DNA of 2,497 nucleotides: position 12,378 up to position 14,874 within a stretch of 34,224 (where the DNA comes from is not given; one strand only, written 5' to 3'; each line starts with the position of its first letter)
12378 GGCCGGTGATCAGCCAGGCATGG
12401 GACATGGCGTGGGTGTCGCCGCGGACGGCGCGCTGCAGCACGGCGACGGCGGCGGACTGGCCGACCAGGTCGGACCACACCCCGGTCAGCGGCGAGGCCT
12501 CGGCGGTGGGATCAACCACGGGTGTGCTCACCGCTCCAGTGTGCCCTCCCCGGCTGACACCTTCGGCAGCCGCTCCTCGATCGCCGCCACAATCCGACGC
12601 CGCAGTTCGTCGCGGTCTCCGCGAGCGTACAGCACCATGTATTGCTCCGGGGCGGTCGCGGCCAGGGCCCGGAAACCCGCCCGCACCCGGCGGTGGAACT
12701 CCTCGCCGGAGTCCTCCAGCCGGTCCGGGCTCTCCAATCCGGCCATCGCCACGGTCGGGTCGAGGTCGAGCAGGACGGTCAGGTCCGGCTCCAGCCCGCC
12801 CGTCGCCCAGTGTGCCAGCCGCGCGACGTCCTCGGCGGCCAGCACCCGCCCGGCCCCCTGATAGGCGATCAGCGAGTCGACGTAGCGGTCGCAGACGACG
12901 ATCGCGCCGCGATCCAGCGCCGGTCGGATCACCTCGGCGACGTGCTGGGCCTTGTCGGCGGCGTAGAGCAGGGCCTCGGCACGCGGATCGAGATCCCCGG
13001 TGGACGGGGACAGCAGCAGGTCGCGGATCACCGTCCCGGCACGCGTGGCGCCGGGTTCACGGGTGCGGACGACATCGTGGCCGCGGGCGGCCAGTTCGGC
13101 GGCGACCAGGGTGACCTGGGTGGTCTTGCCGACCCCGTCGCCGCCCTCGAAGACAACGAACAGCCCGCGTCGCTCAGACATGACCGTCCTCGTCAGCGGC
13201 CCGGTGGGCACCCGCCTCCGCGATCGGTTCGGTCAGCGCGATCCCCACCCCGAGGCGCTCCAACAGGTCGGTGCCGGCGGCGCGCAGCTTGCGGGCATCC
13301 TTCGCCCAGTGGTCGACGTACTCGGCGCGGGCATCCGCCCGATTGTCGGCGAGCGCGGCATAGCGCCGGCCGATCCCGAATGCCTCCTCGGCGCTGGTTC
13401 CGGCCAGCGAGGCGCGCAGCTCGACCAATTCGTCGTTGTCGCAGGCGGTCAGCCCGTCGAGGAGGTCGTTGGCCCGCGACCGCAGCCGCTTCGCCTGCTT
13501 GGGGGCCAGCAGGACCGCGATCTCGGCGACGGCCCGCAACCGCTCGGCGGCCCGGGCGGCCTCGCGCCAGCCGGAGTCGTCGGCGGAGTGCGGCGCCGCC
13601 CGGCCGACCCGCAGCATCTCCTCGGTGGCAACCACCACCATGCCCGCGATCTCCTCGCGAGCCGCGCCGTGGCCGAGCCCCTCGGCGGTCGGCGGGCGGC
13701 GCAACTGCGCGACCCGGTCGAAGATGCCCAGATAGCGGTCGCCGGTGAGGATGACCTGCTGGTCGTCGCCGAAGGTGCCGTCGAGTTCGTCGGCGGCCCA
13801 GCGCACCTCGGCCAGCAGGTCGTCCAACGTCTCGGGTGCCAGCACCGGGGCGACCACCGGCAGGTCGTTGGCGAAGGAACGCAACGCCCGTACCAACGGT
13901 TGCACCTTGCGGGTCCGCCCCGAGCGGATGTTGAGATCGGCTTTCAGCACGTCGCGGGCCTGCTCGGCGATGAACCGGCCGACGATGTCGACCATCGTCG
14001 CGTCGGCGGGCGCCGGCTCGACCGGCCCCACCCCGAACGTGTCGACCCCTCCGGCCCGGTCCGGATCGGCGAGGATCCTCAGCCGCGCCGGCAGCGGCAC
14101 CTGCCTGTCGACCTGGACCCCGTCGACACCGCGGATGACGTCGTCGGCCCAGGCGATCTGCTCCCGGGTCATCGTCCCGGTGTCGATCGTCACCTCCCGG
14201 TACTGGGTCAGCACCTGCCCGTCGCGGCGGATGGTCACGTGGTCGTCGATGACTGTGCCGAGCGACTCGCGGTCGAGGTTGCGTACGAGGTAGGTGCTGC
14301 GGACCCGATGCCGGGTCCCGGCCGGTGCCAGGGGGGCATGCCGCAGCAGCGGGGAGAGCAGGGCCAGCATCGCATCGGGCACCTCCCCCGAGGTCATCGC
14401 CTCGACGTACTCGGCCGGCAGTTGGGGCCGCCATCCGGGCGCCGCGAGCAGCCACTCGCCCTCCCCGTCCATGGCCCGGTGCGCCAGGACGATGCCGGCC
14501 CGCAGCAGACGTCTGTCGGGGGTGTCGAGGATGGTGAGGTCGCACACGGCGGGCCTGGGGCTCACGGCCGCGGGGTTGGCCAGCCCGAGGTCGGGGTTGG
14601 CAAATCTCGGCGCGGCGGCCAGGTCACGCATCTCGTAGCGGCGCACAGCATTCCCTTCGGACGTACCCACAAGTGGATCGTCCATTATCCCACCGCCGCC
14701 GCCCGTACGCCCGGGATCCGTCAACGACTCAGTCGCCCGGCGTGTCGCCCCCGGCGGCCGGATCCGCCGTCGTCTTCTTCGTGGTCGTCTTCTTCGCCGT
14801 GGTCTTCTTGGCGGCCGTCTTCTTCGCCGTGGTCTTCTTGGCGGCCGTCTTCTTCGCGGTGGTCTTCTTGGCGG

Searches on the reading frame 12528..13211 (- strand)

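Call 10: search_protein_families(library=pfam, proteins=[window:12528-13211:-], max_evalue=0.001)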
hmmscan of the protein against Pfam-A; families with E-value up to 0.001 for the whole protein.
window:12528-13211:- (227 aa): 2 families
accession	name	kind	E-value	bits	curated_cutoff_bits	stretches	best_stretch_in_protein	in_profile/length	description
PF02223.23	Thymidylate_kin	-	1.2e-43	149.4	27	1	21-207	1-185/185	Thymidylate kinase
PF13521.12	AAA_28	-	5.4e-05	23.9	27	1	19-182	2-148/164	AAA domain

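Call 31: search_protein_families(library=pfam, proteins=[L007:1700-2551:+, L007:2706-3908:-, L007:3950-6115:+, L008:3184-4488:+], max_evalue=0.01)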
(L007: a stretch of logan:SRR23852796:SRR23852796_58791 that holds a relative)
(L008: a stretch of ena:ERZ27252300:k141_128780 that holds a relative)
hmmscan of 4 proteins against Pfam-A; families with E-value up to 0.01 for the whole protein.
L007:1700-2551:+ (283 aa): 0 families

L007:2706-3908:- (400 aa): 4 families
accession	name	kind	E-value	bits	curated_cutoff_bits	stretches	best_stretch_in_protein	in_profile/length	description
PF13692.12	Glyco_trans_1_4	-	3e-15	57.1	27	1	225-353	3-139/142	Glycosyl transferases group 1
PF00534.26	Glycos_transf_1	-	2e-14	53.9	26.4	1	218-367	10-170/172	Glycosyl transferases group 1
PF13439.12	Glyco_transf_4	-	2.7e-06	28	28.5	1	88-197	57-165/170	Glycosyltransferase Family 4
PF13524.12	Glyco_trans_1_2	-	0.00012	22.5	25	1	248-381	9-140/144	Glycosyl transferase-like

L007:3950-6115:+ (721 aa): 9 families
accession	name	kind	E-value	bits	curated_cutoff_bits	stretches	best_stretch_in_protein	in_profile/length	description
PF00535.33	Glycos_transf_2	-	7e-25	88.3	23.3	1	419-538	1-121/168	Glycosyl transferase family 2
PF13692.12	Glyco_trans_1_4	-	2.3e-20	73.7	27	1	229-365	2-142/142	Glycosyl transferases group 1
PF13641.12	Glyco_tranf_2_3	-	2.9e-14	54.1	27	1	416-628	1-226/230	Glycosyltransferase like family 2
PF10111.15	Glyco_tranf_2_2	-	1.4e-11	44.9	27.3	2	419-518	1-102/276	Glycosyltransferase like family 2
PF13632.12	Glyco_trans_2_3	-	3.3e-06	27.5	27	1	563-640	74-156/198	Glycosyl transferase family group 2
PF00534.26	Glycos_transf_1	-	2.1e-05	24.6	26.4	1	257-379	40-172/172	Glycosyl transferases group 1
PF13439.12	Glyco_transf_4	-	2.9e-05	24.6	28.5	1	20-204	5-163/170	Glycosyltransferase Family 4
PF13704.12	Glyco_tranf_2_4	-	0.0022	18.9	27.5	1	449-508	22-82/98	Glycosyl transferase family 2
PF02709.20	Glyco_transf_7C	-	0.0022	18.1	23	1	562-609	20-68/78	N-terminal domain of galactosyltransferase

L008:3184-4488:+ (434 aa): 1 family
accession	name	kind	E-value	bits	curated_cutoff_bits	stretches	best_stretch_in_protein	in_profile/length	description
PF01610.23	DDE_Tnp_ISL3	-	1.4e-56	192.4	23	1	164-417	1-237/240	Transposase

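Call 57: search_protein_families(library=ncbifam, proteins=[L007:1700-2551:+, L007:3950-6115:+, L007:2706-3908:-], max_evalue=0.01)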
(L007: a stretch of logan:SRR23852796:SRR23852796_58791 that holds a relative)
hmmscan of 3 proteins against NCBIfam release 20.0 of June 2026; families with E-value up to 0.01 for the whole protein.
L007:1700-2551:+ (283 aa): 0 families

L007:3950-6115:+ (721 aa): 21 families
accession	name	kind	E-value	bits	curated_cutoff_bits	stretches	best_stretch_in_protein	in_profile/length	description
TIGR03965.1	mycofact_glyco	equivalog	4.4e-33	114.9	280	1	415-654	73-321/467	mycofactocin biosynthesis glycosyltransferase MftF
TIGR03087.1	stp1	hypoth_equivalog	1.3e-25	90.4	316.65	1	111-384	105-381/397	TIGR03087 family PEP-CTERM/XrtA system glycosyltransferase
NF041875.1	EPS_EpsD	equivalog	1.1e-19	71.1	370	2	418-520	1-102/325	exopolysaccharide biosynthesis glycosyltransferase EpsD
NF007482.0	PRK10073.1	equivalog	4.5e-19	68.6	423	1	416-525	6-114/334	glycosyltransferase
TIGR04283.1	glyco_like_mftF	equivalog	4.4e-18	65.7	182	1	418-638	1-210/221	TIGR04283 family arsenosugar biosynthesis glycosyltransferase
TIGR03937.1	PgaC_IcaA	equivalog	1.9e-13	50.2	422.3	1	415-541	44-169/407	poly-beta-1,6-N-acetyl-D-glucosamine synthase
NF038299.1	EPS_HpsN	equivalog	3.8e-13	49.1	425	2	416-530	1-114/317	hormogonium polysaccharide biosynthesis glycosyltransferase HpsN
NF038302.1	EPS_HpsE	equivalog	1.5e-11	43.9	300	1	418-520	3-109/307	hormogonium polysaccharide biosynthesis glycosyltransferase HpsE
TIGR03111.1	glyc2_xrt_Gpos1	hypoth_equivalog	2.5e-10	39.7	363.95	1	412-532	45-166/439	TIGR03111 family XrtG-associated glycosyltransferase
NF047683.1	TeichurnBiosyTuaG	equivalog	5e-10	39.4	400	1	415-514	5-103/252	teichuronic acid biosynthesis protein TuaG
NF010496.0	PRK13915.1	equivalog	7.1e-08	31.9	262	1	417-521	32-141/307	glucosyl-3-phosphoglycerate synthase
TIGR03469.1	HpnB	hypoth_equivalog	2.3e-07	30.2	379.25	1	407-527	36-165/386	hopene-associated glycosyltransferase HpnB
NF050819.1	PolSacchBiosHfsG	equivalog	7.3e-07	28.6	500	1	415-507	11-101/302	polysaccharide biosynthesis protein HfsG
TIGR01556.1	rhamnosyltran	subfamily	1.7e-06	27.4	200.55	1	445-525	20-101/281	rhamnosyltransferase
TIGR04009.1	wcaE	equivalog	1.1e-05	24.8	369.2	1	433-512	21-97/248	colanic acid biosynthesis glycosyltransferase WcaE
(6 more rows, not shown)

L007:2706-3908:- (400 aa): 14 families
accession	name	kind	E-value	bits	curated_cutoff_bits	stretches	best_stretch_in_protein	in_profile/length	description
NF041876.1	EPS_EpsE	equivalog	1.7e-14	53.9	400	1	191-370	188-376/389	exopolysaccharide biosynthesis GT4 family glycosyltransferase EpsE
TIGR03088.1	stp2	hypoth_equivalog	1.7e-12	47.1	409.05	1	279-379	263-362/374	TIGR03088 family PEP-CTERM/XrtA system glycosyltransferase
TIGR03449.1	mycothiol_MshA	equivalog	2.8e-12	46.3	462.5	1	163-391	162-404/406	D-inositol-3-phosphate glycosyltransferase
NF053787.1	GlcN_PG_synth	equivalog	3.6e-10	39.2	480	1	191-383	166-352/361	N-acetylglucosaminyl phosphatidylglycerol synthase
TIGR03999.1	thiol_BshA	equivalog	3.8e-10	39.3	273.7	1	274-370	251-353/375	N-acetyl-alpha-D-glucosaminyl L-malate synthase BshA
TIGR02468.1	sucrsPsyn_pln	equivalog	4e-09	34.8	1143.95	1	280-381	559-662/1051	sucrose-phosphate synthase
TIGR02149.1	glgA_Coryne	subfamily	1.9e-08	33.9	302.4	1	279-384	274-384/391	glycogen synthase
NF038229.1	Glyco4_Geo_Pelo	equivalog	1.2e-07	31.1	400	1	269-369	218-315/338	GPMC system family 4 glycosyltransferase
NF041139.1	TreT_Thcocales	equivalog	5.3e-07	28.8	775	1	272-339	297-364/412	trehalose synthase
TIGR02472.1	sucr_P_syn_N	equivalog_domain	4.6e-06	25.7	576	1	290-339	342-391/439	sucrose-phosphate synthase, putative, glycosyltransferase domain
TIGR02470.1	sucr_synth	equivalog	0.00011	20.5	810.4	1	291-351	646-704/784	sucrose synthase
TIGR04063.1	stp3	hypoth_equivalog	0.00013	21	442.05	1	306-379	312-384/397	TIGR04063 family PEP-CTERM/XrtA system glycosyltransferase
NF049988.1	MGlcDAGSynMgs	equivalog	0.00017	21.1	400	1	273-360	274-357/398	alpha-monoglucosyldiacylglycerol synthase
TIGR04005.1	wcaL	equivalog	0.00019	20.4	537.6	1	185-372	193-388/406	colanic acid biosynthesis glycosyltransferase WcaL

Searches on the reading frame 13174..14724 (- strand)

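Call 10: search_protein_families(library=pfam, proteins=[window:13174-14724:-], max_evalue=0.001)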
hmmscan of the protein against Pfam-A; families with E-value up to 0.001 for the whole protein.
window:13174-14724:- (516 aa): 0 families

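Call 31: search_protein_families(library=pfam, proteins=[window:13174-14724:-], max_evalue=0.01)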
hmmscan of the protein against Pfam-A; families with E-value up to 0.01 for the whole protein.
window:13174-14724:- (516 aa): 1 family
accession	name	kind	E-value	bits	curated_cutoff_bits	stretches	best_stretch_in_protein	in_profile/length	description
PF05235.19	CHAD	-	0.006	17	25.6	1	326-425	116-214/228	CHAD domain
